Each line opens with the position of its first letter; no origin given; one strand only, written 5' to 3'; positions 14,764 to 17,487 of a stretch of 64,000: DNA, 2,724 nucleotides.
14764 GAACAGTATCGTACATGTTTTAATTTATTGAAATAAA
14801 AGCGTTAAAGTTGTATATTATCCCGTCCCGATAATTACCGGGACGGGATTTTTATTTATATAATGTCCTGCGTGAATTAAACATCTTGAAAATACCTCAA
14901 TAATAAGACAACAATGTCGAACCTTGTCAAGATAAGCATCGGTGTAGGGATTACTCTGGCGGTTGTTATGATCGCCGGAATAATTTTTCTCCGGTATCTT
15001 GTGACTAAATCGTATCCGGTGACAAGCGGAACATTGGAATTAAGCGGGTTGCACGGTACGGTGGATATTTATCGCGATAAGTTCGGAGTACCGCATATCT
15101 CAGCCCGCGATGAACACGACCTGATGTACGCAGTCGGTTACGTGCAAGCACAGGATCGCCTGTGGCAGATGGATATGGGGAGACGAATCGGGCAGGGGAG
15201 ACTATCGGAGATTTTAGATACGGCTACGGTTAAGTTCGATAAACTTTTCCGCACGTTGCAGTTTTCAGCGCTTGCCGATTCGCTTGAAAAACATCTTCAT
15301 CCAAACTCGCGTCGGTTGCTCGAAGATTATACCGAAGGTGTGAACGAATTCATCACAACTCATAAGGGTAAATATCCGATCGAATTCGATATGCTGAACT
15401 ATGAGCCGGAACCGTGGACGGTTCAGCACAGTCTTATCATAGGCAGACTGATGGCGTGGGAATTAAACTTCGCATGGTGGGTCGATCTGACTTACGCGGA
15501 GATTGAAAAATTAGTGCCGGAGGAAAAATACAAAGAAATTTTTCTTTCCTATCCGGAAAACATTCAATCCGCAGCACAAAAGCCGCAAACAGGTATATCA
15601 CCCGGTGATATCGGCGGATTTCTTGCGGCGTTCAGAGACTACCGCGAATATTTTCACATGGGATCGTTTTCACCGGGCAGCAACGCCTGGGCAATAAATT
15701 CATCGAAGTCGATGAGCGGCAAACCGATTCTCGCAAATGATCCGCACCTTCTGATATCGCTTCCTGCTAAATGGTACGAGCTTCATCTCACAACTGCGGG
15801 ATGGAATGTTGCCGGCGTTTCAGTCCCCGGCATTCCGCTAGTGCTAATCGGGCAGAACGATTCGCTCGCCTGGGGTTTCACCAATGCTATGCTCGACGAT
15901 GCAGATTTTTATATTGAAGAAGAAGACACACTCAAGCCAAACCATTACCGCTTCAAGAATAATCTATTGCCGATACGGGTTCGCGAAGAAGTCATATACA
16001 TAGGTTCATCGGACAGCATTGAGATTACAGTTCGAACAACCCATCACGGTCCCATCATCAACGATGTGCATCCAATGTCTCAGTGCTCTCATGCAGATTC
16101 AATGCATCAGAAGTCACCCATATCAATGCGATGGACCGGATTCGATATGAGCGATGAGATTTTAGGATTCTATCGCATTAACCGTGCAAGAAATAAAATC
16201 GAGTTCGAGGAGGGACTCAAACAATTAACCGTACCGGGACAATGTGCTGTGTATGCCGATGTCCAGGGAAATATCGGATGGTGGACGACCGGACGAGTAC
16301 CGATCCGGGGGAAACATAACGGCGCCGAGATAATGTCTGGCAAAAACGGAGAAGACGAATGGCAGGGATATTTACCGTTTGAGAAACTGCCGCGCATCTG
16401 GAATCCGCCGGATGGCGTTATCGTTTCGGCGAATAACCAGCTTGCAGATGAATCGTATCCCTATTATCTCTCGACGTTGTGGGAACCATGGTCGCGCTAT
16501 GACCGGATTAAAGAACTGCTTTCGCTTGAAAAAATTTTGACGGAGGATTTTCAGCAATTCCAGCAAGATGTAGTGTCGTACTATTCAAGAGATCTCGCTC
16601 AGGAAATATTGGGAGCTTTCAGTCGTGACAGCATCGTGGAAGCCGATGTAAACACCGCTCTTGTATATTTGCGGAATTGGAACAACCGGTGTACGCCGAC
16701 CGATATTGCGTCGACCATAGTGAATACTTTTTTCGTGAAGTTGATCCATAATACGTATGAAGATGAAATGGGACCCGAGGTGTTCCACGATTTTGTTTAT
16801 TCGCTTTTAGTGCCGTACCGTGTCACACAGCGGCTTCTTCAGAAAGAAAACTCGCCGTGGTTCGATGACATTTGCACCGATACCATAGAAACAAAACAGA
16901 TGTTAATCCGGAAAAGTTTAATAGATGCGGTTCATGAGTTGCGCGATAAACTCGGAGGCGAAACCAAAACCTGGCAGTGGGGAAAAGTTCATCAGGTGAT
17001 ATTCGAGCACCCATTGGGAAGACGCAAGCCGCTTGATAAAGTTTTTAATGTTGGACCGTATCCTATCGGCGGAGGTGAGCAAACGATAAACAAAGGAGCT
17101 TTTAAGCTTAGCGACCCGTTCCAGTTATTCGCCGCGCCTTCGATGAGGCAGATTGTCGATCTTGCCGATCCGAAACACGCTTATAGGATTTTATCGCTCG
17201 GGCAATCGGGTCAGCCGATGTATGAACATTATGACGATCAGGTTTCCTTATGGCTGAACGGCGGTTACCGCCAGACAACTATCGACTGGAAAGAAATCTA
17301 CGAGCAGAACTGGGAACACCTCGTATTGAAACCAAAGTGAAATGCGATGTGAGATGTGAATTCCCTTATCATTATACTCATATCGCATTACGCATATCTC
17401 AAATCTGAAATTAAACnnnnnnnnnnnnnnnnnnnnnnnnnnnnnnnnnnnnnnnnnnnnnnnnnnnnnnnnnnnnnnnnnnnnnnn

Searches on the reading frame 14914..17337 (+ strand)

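Call 43: search_protein_families(library=pfam, proteins=[window:14914-17337:+], max_evalue=0.00001)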
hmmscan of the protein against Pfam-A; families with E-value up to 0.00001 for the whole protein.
window:14914-17337:+ (808 aa): 1 family
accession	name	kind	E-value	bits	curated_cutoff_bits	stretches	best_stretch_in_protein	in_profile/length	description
PF01804.23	Penicil_amidase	-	4e-218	727.2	21.3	1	49-795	1-673/675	Penicillin amidase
